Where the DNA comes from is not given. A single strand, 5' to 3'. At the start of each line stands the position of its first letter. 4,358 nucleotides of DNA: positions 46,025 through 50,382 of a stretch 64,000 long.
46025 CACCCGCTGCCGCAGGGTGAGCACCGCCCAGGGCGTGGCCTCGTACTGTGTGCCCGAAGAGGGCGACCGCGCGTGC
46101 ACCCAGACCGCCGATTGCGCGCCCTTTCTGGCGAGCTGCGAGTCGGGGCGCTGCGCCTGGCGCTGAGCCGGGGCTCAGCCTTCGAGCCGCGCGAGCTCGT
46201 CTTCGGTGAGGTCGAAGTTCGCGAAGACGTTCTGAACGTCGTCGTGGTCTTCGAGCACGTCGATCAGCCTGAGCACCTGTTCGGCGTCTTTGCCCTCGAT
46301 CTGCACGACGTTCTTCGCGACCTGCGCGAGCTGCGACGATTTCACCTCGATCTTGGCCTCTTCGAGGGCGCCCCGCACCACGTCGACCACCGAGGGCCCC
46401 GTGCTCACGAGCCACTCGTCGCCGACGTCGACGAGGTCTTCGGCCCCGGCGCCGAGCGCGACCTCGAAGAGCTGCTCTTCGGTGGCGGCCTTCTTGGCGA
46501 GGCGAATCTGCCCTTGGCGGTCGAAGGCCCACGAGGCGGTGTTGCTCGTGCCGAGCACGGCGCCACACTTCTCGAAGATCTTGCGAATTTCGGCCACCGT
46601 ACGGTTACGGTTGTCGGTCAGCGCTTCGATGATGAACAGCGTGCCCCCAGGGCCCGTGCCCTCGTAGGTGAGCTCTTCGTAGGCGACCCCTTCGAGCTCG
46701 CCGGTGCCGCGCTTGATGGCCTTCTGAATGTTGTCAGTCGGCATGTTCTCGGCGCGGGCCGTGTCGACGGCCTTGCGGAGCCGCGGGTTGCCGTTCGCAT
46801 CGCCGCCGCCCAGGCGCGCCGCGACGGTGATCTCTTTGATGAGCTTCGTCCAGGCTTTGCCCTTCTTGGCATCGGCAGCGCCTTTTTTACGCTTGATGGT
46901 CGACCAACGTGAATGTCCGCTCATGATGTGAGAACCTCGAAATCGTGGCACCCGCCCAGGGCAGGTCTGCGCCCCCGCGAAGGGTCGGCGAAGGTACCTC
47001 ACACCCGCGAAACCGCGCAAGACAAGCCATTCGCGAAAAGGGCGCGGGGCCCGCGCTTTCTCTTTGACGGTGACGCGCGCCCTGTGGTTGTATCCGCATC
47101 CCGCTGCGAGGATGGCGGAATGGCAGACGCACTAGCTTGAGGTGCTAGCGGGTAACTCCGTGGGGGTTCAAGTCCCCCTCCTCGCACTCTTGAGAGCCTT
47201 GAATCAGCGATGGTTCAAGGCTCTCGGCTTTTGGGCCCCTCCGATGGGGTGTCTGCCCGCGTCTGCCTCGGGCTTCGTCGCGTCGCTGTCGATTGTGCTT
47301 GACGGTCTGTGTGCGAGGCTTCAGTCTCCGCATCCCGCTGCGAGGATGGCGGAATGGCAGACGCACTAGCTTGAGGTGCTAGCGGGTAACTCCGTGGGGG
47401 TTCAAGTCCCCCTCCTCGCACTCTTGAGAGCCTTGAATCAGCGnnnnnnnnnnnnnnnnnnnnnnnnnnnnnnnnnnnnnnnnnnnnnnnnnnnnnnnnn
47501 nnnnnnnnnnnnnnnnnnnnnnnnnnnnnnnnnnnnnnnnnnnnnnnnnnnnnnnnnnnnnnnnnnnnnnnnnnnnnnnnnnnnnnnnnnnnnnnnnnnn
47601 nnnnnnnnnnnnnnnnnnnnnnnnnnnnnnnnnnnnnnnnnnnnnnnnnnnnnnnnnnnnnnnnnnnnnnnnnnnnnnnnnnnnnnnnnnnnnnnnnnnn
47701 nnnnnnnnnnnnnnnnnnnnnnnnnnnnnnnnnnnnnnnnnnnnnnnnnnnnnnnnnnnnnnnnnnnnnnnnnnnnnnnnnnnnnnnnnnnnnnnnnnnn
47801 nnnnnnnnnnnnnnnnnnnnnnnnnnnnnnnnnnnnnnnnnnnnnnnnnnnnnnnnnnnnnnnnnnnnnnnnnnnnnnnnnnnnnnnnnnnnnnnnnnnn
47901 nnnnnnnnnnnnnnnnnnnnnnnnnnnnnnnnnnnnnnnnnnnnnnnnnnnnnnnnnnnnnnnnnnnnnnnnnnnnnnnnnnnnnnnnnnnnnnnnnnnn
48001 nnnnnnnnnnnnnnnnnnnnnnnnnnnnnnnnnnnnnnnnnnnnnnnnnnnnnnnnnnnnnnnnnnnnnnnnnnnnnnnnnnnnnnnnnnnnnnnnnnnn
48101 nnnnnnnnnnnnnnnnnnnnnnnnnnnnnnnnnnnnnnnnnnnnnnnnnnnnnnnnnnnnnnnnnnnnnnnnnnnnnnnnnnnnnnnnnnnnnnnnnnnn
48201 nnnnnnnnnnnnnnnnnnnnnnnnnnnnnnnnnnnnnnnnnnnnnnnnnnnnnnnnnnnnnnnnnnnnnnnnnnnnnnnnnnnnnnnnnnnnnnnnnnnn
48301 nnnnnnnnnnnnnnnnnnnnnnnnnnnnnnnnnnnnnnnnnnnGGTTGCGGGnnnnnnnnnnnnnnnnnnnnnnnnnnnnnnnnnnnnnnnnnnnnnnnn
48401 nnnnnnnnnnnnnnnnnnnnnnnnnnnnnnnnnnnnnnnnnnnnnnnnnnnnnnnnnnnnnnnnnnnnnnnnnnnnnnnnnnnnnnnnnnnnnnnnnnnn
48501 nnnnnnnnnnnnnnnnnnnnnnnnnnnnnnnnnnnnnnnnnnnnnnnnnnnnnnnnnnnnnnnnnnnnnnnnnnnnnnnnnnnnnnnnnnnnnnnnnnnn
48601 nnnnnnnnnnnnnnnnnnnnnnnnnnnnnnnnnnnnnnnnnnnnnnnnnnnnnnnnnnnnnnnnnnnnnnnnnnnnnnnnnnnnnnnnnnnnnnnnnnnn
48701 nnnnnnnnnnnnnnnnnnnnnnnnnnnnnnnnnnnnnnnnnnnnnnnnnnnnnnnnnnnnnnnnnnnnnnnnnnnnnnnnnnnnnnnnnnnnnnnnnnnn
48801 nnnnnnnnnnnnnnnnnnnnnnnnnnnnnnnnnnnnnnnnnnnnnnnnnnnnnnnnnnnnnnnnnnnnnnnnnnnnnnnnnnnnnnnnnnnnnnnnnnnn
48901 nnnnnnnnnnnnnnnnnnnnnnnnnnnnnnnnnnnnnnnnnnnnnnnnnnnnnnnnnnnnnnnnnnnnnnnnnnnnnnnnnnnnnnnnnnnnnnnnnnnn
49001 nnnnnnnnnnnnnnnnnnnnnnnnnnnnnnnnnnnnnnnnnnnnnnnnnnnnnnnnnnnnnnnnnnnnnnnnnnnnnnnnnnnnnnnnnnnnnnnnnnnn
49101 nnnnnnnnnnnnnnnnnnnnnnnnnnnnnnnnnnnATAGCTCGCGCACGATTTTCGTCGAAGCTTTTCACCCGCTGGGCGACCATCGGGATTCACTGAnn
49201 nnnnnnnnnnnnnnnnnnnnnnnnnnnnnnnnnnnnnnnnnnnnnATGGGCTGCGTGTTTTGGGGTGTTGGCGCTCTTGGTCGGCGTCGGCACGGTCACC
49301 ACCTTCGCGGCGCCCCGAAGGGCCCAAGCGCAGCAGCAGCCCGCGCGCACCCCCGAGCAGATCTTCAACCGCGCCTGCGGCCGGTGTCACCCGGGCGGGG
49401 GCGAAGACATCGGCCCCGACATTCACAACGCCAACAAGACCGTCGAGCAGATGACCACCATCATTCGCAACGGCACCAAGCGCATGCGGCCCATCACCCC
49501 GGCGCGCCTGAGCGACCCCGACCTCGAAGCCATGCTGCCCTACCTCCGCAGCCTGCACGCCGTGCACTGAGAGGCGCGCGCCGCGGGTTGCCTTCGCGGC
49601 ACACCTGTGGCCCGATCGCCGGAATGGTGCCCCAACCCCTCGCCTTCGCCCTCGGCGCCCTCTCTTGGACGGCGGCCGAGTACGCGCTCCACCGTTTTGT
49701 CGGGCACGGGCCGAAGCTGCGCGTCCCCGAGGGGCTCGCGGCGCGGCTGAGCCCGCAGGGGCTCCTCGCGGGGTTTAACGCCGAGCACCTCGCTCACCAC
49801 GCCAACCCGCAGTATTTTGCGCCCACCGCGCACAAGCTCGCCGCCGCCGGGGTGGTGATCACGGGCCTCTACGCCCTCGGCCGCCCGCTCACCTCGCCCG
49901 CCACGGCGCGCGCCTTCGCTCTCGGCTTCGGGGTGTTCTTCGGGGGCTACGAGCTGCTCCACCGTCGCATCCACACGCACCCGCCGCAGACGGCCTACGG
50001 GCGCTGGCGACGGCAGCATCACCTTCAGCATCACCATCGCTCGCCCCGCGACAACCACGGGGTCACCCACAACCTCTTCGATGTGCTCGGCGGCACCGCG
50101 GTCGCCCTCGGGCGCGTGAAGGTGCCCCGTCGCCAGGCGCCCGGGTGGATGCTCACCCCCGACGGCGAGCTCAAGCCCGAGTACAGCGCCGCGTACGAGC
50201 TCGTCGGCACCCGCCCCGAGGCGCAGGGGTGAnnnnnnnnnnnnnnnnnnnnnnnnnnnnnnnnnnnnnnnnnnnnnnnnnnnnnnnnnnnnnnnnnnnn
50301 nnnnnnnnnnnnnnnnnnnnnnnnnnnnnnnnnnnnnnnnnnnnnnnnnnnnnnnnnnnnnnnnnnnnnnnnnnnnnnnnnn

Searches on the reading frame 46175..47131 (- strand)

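Call 25: search_protein_families(library=pfam, proteins=[window:46175-47131:-], max_evalue=0.001)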
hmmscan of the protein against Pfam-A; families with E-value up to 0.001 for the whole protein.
window:46175-47131:- (318 aa): 2 families
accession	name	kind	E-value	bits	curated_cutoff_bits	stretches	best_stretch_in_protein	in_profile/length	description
PF01709.26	Transcrip_reg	-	3.6e-51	173.5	27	1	151-306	1-160/160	TACO1/YebC second and third domain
PF20772.2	TACO1_YebC_N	-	2.7e-31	108.3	36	1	74-145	1-73/73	TACO1/YebC protein N-terminal domain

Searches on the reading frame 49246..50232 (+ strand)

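Call 7: search_protein_families(library=pfam, proteins=[window:49246-50232:+], max_evalue=0.01)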
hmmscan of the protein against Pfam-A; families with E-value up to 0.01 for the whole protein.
window:49246-50232:+ (328 aa): 1 family
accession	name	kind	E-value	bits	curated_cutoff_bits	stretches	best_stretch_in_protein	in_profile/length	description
PF04116.19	FA_hydroxylase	-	3.4e-10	40.9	31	1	134-284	1-132/132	Fatty acid hydroxylase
